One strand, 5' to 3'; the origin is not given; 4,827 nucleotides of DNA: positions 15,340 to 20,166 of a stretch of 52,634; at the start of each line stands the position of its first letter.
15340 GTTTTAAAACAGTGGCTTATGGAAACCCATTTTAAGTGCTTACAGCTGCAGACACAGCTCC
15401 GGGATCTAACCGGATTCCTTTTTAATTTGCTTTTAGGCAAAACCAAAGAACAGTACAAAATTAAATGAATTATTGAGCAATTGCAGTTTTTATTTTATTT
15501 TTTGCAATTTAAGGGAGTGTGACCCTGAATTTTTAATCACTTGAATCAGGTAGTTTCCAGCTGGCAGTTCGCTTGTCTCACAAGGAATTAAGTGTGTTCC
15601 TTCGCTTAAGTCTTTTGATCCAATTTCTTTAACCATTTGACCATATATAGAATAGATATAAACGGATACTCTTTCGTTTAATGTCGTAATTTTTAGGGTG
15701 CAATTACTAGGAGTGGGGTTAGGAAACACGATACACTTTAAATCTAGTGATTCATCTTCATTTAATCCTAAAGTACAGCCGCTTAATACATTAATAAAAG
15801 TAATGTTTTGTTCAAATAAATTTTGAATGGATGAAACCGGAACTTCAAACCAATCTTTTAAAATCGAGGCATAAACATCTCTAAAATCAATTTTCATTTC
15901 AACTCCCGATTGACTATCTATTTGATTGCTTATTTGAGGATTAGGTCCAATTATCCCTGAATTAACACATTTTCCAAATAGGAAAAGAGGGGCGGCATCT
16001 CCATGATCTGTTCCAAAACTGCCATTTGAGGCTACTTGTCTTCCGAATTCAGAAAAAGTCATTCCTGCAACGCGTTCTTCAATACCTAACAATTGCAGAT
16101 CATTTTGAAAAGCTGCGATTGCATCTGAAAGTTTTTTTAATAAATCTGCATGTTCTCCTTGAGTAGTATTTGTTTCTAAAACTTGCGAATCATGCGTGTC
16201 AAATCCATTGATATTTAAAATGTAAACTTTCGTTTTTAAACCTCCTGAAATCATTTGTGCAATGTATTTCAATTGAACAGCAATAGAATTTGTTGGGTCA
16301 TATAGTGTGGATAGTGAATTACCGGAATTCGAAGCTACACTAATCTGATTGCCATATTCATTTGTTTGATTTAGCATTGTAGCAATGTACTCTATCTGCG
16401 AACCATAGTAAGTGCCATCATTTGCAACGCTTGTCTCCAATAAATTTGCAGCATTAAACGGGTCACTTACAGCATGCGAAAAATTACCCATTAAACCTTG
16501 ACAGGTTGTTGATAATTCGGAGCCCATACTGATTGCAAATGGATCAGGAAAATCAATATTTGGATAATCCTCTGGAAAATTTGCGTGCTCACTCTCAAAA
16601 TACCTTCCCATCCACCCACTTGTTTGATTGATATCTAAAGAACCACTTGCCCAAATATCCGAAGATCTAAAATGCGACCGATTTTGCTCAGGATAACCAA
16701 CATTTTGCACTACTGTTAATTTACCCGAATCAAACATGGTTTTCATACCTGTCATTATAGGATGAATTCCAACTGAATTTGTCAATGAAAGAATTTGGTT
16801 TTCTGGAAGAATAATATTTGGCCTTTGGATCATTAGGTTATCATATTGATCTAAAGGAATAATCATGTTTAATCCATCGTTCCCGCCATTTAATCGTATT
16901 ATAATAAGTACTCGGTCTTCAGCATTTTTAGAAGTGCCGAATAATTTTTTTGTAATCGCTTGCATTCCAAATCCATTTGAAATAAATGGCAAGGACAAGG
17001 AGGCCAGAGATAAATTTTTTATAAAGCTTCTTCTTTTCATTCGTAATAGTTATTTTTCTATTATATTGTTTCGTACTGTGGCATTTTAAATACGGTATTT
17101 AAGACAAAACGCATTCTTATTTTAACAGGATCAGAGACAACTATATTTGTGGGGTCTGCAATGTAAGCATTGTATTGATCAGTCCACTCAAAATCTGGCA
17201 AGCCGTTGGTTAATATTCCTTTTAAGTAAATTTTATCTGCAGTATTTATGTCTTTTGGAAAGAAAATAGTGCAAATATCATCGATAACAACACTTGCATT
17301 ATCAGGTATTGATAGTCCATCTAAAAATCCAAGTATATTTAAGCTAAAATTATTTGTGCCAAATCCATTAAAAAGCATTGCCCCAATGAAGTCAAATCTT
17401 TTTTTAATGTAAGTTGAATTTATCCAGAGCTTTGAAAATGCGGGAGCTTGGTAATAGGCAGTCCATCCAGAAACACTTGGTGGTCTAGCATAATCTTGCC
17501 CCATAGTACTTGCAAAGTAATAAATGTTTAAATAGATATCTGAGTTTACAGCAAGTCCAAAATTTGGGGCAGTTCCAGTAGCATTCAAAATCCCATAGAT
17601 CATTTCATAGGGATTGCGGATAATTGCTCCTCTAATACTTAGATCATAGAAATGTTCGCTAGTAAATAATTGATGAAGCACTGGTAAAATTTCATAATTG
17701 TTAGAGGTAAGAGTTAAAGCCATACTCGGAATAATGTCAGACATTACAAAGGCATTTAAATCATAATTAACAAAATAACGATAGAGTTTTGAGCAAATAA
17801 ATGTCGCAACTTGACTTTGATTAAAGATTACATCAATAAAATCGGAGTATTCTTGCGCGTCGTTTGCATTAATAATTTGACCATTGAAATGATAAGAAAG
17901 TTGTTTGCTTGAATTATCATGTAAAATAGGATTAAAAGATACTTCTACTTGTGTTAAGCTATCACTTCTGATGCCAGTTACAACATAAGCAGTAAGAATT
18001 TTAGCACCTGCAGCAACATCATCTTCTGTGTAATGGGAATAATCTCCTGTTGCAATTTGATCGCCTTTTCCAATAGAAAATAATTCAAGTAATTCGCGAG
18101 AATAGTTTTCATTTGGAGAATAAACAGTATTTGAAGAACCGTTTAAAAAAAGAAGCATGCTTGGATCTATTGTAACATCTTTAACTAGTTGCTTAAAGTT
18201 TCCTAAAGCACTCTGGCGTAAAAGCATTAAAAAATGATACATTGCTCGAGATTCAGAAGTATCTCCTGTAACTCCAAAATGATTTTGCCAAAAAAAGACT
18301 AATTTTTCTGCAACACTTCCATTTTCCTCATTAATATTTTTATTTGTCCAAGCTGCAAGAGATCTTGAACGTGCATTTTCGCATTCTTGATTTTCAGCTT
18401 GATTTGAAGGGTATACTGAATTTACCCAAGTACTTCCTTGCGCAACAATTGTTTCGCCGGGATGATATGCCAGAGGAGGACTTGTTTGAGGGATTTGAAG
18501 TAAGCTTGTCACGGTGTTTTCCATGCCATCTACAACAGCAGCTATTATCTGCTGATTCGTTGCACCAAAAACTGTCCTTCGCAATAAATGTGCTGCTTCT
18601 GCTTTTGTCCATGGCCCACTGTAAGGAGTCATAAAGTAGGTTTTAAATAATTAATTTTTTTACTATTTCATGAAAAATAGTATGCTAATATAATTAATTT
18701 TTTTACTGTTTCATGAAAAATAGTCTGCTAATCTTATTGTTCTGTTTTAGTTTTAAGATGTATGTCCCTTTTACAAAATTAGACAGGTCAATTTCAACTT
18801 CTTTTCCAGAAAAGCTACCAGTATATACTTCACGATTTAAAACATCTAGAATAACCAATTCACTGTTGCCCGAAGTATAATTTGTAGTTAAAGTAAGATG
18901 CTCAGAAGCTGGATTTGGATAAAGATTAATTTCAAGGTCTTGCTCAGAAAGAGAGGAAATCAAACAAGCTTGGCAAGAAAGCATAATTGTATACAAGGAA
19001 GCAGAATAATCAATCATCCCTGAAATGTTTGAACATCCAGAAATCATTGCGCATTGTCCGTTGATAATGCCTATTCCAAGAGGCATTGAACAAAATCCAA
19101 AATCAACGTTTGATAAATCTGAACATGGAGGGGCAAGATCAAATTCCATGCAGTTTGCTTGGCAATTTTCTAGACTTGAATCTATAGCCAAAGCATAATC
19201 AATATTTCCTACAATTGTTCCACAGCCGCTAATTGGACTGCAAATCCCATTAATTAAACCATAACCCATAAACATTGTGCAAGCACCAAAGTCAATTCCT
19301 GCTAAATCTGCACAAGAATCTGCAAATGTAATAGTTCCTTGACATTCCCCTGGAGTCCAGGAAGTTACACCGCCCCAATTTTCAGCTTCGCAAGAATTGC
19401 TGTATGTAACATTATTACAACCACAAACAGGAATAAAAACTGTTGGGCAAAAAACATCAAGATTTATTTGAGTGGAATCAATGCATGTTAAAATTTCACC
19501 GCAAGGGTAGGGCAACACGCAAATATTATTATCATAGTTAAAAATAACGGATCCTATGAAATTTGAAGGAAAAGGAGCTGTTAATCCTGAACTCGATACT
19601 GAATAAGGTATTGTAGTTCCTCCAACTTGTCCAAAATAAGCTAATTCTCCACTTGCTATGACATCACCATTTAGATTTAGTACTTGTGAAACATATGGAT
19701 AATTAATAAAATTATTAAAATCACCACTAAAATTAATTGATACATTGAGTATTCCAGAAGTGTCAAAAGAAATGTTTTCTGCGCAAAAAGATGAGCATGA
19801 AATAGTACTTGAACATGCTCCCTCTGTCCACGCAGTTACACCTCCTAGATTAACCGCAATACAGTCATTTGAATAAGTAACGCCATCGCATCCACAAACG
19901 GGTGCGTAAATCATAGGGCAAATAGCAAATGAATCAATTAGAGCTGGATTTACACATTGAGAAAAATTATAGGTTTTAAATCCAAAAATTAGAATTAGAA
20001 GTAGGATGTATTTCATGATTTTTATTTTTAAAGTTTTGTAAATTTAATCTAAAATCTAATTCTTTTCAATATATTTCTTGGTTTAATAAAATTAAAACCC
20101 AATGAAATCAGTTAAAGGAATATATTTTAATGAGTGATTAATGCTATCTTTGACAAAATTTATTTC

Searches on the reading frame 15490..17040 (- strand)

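Call 4: search_protein_families(library=pfam, proteins=[window:15490-17040:-], max_evalue=0.01)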
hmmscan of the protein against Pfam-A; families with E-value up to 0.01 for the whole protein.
window:15490-17040:- (516 aa): 2 families
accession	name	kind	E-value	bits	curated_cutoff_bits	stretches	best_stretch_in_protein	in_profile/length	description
PF07394.17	DUF1501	-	2.8e-16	60.1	27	1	113-394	104-358/390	Protein of unknown function (DUF1501)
PF18962.6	Por_Secre_tail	-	2.9e-07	31.1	27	1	438-509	1-70/75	Secretion system C-terminal sorting domain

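Call 5: search_protein_families(library=ncbifam, proteins=[window:15490-17040:-], max_evalue=0.01)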
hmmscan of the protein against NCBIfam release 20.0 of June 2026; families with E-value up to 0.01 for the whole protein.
window:15490-17040:- (516 aa): 1 family
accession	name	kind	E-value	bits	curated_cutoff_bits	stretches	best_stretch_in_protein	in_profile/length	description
TIGR04183.1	Por_Secre_tail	domain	2.5e-07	30.6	23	1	438-512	1-69/72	T9SS type A sorting domain-containing protein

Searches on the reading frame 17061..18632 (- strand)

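Call 4: search_protein_families(library=pfam, proteins=[window:17061-18632:-], max_evalue=0.01)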
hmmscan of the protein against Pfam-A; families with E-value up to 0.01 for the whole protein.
window:17061-18632:- (523 aa): 1 family
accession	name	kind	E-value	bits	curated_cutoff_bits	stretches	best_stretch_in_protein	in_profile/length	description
PF08811.16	DUF1800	-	6.7e-78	263.1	26.1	1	15-477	1-396/419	Protein of unknown function (DUF1800)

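Call 5: search_protein_families(library=ncbifam, proteins=[window:17061-18632:-], max_evalue=0.01)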
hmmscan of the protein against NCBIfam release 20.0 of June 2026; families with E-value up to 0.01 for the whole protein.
window:17061-18632:- (523 aa): 0 families

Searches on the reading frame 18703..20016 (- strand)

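Call 4: search_protein_families(library=pfam, proteins=[window:18703-20016:-], max_evalue=0.01)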
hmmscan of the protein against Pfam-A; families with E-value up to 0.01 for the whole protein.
window:18703-20016:- (437 aa): 3 families
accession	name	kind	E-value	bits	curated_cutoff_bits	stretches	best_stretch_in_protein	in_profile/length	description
PF00050.26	Kazal_1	-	1.9e-13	50.6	21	2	32-53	8-29/49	Kazal-type serine protease inhibitor domain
PF18962.6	Por_Secre_tail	-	5.1e-11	43.1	27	1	365-428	1-67/75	Secretion system C-terminal sorting domain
PF07648.20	Kazal_2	-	7.4e-08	32.8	22.8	2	32-52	5-26/48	Kazal-type serine protease inhibitor domain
